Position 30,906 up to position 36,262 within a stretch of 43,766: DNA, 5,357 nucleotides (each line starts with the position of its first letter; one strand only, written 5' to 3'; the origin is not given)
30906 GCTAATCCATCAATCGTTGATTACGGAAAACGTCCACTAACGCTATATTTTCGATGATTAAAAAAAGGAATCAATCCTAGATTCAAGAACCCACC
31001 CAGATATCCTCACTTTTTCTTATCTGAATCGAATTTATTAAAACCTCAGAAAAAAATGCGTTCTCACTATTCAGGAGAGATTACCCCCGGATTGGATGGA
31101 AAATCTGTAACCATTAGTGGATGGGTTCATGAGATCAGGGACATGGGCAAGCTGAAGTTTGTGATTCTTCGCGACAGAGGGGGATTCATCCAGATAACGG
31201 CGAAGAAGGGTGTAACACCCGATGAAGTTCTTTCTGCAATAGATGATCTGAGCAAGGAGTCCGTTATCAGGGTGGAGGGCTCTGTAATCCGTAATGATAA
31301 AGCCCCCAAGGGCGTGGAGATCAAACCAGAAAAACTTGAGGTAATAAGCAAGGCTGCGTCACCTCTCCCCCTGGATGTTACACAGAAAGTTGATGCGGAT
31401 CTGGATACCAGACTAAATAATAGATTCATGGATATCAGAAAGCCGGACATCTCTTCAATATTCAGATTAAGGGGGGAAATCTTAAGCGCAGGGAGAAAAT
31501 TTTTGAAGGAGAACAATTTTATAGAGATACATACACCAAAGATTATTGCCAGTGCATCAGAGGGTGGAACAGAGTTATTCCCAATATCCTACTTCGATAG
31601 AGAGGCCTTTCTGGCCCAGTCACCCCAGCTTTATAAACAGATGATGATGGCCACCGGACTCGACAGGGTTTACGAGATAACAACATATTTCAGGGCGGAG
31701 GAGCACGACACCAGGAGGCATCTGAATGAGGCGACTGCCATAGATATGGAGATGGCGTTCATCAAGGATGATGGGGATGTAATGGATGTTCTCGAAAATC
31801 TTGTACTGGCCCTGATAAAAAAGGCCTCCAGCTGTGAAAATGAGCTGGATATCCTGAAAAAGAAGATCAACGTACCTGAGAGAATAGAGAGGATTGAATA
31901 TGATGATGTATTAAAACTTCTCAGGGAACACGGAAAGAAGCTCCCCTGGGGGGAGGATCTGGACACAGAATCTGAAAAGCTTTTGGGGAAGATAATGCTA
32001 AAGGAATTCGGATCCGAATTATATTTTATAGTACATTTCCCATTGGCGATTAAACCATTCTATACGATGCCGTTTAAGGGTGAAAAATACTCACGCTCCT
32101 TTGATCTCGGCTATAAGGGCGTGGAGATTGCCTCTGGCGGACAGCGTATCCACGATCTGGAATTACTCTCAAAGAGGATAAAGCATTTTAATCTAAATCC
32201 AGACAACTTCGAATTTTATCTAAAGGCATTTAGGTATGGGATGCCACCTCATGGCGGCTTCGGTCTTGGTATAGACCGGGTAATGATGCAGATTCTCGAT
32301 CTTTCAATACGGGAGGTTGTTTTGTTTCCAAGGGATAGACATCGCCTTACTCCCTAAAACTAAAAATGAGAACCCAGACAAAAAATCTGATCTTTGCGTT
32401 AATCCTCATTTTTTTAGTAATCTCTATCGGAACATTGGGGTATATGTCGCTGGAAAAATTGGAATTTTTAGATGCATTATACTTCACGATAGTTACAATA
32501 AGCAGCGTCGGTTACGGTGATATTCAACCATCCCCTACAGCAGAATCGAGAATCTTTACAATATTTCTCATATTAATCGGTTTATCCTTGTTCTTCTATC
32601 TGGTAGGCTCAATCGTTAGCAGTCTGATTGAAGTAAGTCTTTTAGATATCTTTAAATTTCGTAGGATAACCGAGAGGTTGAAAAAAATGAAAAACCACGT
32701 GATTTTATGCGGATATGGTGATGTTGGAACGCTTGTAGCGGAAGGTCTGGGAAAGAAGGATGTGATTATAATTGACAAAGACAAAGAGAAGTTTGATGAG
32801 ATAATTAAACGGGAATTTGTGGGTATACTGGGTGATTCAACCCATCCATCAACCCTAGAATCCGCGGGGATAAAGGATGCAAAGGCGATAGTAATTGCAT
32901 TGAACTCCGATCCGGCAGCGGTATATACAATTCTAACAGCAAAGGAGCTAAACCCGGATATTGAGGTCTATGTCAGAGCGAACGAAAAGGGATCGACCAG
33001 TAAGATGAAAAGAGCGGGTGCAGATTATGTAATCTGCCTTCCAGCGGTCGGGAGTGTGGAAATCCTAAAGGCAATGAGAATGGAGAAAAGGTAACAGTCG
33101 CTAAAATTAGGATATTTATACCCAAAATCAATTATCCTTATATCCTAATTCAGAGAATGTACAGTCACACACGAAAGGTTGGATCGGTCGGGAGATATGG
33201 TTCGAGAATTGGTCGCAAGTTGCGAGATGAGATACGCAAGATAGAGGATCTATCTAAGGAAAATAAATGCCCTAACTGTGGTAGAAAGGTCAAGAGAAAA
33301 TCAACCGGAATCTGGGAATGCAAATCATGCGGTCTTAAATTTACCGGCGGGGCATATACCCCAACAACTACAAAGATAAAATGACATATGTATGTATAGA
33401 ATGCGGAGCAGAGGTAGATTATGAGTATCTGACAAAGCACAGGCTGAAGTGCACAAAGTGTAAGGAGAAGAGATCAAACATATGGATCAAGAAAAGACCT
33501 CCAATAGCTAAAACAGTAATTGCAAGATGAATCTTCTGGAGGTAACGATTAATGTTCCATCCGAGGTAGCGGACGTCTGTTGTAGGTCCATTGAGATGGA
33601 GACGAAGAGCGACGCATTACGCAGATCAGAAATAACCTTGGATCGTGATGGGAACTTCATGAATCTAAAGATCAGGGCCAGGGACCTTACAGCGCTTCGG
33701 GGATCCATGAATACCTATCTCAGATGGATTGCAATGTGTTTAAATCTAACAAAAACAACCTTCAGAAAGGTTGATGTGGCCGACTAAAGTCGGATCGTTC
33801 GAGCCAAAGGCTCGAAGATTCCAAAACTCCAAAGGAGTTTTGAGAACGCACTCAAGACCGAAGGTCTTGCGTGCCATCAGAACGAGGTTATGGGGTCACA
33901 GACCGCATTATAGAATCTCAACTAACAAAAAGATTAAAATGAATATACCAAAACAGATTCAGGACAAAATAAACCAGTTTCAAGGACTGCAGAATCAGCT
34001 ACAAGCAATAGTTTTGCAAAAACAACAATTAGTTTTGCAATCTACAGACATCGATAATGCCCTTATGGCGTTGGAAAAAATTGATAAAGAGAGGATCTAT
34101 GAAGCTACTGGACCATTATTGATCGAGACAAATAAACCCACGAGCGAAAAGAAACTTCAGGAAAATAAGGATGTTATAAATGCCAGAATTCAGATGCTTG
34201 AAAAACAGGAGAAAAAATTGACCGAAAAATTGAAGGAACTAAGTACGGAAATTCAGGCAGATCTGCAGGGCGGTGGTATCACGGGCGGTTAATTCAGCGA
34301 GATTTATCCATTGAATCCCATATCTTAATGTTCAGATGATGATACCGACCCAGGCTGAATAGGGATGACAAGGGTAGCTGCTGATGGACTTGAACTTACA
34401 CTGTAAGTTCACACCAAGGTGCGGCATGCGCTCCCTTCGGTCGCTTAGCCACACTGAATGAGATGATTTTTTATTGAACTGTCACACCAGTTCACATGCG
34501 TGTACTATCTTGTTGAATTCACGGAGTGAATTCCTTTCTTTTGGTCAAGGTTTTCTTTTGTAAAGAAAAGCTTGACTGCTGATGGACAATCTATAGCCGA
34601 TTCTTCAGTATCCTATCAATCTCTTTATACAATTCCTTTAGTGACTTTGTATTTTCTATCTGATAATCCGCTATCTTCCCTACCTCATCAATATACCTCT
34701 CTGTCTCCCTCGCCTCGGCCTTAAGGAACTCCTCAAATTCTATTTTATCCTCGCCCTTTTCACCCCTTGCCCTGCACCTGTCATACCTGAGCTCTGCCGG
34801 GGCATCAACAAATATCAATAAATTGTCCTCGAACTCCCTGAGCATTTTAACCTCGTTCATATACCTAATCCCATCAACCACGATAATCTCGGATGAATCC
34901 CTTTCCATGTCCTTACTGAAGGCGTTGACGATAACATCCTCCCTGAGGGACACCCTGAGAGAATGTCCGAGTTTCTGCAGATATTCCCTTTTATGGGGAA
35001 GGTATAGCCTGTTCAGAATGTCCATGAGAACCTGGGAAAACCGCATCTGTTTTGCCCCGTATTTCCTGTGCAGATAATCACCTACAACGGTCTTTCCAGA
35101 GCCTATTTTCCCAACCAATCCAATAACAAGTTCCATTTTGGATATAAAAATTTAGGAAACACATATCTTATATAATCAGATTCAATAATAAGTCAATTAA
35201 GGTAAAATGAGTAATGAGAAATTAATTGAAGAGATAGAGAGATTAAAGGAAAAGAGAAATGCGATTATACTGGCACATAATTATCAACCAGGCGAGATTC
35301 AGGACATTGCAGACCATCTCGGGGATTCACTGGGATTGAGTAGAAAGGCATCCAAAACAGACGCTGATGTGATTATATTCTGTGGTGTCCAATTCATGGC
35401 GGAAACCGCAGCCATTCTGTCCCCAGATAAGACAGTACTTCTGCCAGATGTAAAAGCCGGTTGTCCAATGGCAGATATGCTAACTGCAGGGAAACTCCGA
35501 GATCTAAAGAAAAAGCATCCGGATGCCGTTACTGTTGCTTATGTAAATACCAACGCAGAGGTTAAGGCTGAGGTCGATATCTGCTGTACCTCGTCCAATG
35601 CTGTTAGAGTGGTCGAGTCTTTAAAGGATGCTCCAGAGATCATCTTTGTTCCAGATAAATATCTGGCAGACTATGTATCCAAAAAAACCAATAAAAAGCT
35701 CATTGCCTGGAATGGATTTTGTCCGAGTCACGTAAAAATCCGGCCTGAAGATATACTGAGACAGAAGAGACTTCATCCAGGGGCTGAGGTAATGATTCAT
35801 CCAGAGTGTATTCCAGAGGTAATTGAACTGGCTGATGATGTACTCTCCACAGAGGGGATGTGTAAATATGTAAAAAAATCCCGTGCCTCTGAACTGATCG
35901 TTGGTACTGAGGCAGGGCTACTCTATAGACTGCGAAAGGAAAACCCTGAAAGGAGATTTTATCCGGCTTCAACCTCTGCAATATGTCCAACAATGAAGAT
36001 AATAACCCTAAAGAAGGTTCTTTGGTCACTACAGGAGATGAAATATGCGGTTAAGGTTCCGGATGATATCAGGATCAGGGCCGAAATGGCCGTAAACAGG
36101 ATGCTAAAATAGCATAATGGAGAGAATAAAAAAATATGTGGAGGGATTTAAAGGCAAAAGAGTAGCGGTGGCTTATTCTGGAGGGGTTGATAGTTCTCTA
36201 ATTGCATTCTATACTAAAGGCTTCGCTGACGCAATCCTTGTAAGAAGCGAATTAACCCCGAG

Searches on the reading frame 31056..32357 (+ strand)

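Call 13: search_protein_families(library=pfam, proteins=[window:31056-32357:+])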
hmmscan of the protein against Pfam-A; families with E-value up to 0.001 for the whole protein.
window:31056-32357:+ (433 aa): 2 families
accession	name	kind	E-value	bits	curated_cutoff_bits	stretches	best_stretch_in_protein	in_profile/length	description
PF00152.25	tRNA-synt_2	-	1.3e-91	307.3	25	1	116-427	2-307/308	tRNA synthetases class II (D, K and N)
PF01336.31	tRNA_anti-codon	-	7.3e-17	61.5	27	1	18-97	1-75/75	OB-fold nucleic acid binding domain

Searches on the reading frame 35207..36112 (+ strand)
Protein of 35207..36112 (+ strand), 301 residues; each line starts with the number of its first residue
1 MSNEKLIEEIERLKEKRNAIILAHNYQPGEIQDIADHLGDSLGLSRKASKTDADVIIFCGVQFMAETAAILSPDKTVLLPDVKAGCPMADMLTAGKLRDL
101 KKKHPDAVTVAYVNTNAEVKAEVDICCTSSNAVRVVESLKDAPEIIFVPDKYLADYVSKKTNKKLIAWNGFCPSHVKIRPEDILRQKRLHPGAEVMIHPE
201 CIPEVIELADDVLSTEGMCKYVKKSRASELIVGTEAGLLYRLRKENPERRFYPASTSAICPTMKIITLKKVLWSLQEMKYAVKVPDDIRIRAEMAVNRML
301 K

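Call 13: search_protein_families(library=pfam, proteins=[window:35207-36112:+])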
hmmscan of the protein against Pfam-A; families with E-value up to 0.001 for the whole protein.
window:35207-36112:+ (301 aa): 1 family
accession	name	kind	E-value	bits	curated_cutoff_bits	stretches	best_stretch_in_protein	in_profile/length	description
PF02445.21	NadA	-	2e-124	415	27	1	8-301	1-295/295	Quinolinate synthetase A protein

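Call 38: find_homologous_proteins(query=window:35207-36112:+, max_evalue=1e-60)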
Query window:35207-36112:+ (301 aa): 7973 proteins with E <= 1e-60 among 8000 candidates; the best 120 are listed.
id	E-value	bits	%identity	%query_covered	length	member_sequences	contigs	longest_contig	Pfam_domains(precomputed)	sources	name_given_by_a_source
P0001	1.2e-195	666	100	100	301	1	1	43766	PF02445.22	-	-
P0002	2.0e-168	577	84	100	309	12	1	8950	PF02445.22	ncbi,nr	ncbi:MAG TPA: quinolinate synthase NadA [Candidatus Altiarchaeales archaeon]|nr:quinolinate synthase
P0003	4.7e-167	572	85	100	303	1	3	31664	PF02445.22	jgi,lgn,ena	-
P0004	1.6e-163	561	81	100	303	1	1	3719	PF02445.22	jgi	jgi:quinolinate synthase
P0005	3.5e-146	504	73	100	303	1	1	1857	PF02445.22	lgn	-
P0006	4.6e-146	504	72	100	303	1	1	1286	PF02445.22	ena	-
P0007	1.0e-143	496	71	100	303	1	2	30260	PF02445.22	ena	-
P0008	9.7e-142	489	70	100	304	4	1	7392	PF02445.22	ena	-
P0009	1.0e-141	489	69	100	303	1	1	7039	PF02445.22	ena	-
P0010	1.2e-141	489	70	98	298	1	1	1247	PF02445.22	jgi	-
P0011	1.7e-141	489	70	94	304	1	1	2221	PF02445.22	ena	-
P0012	2.9e-141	488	70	98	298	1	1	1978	PF02445.22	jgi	-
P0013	8.5e-141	486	70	98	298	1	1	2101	PF02445.22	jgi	-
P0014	1.5e-140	486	69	98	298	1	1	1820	PF02445.22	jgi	-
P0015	2.5e-140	485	69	98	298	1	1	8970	PF02445.22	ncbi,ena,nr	ncbi:MAG: quinolinate synthase NadA [Candidatus Omnitrophica bacterium]|nr:quinolinate synthase NadA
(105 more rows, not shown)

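Call 39: find_encoding_contigs(protein=P0003, flank=10000, max_places=4)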
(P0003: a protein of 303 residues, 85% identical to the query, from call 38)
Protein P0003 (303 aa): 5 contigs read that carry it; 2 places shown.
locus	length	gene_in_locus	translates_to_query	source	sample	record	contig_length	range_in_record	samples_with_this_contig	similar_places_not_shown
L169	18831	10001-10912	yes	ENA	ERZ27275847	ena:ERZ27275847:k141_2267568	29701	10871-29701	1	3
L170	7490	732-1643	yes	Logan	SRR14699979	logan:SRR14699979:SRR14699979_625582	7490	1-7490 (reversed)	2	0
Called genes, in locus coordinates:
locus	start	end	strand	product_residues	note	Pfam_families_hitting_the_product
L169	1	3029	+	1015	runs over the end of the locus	PF00133:tRNA-synt_1, PF01921:tRNA-synt_1f (faint), PF09334:tRNA-synt_1g, PF01406:tRNA-synt_1e (weak), PF08264:Anticodon_1, PF19302:DUF5915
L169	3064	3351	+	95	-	PF01157:Ribosomal_L21e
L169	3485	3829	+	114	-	PF03874:RNA_pol_Rpb4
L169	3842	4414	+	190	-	PF04919:DUF655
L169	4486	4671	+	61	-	PF00037:Fer4, PF12797:Fer4_2, PF12837:Fer4_6, PF13237:Fer4_10, PF13459:Fer4_15 (weak), PF14697:Fer4_21, PF13187:Fer4_9, PF12838:Fer4_7, +8 more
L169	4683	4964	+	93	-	PF01918:Alba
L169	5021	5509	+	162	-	PF13184:KH_NusA_1st (weak), PF07650:KH_2 (weak), PF01251:Ribosomal_S7e (faint)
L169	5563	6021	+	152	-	-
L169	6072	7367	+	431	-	PF01336:tRNA_anti-codon, PF00152:tRNA-synt_2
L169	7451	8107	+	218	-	PF00520:Ion_trans (weak), PF07885:Ion_trans_2, PF02254:TrkA_N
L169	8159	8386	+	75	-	PF01780:Ribosomal_L37ae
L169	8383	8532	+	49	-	-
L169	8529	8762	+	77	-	PF09341:Pcc1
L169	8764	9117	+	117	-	PF01920:Prefoldin_2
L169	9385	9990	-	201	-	PF13238:AAA_18, PF13207:AAA_17 (weak)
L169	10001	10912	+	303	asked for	PF02445:NadA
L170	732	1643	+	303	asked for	PF02445:NadA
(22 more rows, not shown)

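Call 40: find_encoding_contigs(protein=P0002, flank=10000, max_places=3)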
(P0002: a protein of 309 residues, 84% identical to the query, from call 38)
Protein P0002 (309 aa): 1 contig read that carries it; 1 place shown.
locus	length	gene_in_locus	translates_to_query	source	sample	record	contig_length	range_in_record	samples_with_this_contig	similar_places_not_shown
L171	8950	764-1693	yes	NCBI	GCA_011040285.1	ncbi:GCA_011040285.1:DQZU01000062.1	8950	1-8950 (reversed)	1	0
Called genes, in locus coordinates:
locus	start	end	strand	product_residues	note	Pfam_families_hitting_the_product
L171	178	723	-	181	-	PF13238:AAA_18, PF13207:AAA_17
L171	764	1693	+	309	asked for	PF02445:NadA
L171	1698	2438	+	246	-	PF02540:NAD_synthase (weak), PF00733:Asn_synthase (faint), PF24167:DUF7411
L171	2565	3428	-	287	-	PF05681:Fumerase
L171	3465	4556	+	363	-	PF01264:Chorismate_synt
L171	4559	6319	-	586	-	PF04471:Mrr_cat, PF01569:PAP2 (weak)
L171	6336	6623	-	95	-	-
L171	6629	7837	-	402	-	PF01145:Band_7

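Call 41: find_encoding_contigs(protein=P0007, flank=10000, max_places=3)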
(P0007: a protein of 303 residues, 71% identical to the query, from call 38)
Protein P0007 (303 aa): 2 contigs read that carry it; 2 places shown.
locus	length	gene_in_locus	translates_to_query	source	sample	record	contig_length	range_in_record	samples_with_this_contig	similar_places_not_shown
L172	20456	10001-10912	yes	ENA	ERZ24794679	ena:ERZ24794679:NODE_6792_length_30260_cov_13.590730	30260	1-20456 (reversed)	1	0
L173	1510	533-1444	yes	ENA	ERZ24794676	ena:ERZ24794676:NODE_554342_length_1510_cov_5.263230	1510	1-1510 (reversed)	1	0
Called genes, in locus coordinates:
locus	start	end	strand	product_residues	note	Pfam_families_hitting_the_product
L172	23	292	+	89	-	PF02583:Trns_repr_metal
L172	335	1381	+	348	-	-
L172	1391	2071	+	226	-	-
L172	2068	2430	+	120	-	-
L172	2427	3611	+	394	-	PF12704:MacB_PCD, PF02687:FtsX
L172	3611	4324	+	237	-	PF00005:ABC_tran, PF13304:AAA_21 (faint)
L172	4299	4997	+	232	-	PF00005:ABC_tran, PF02463:SMC_N (weak), PF13304:AAA_21 (weak)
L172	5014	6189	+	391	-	PF00266:Aminotran_5, PF01041:DegT_DnrJ_EryC1, PF01212:Beta_elim_lyase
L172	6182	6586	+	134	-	PF01592:NifU_N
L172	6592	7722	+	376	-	PF13593:SBF_like, PF01758:SBF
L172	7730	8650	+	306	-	PF03773:ArsP_1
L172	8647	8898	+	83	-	-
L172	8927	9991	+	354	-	PF02540:NAD_synthase (faint), PF03054:tRNA_Me_trans, PF20259:tRNA_Me_trans_M, PF20258:tRNA_Me_trans_C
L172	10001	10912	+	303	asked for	PF02445:NadA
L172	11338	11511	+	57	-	-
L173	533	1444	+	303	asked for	PF02445:NadA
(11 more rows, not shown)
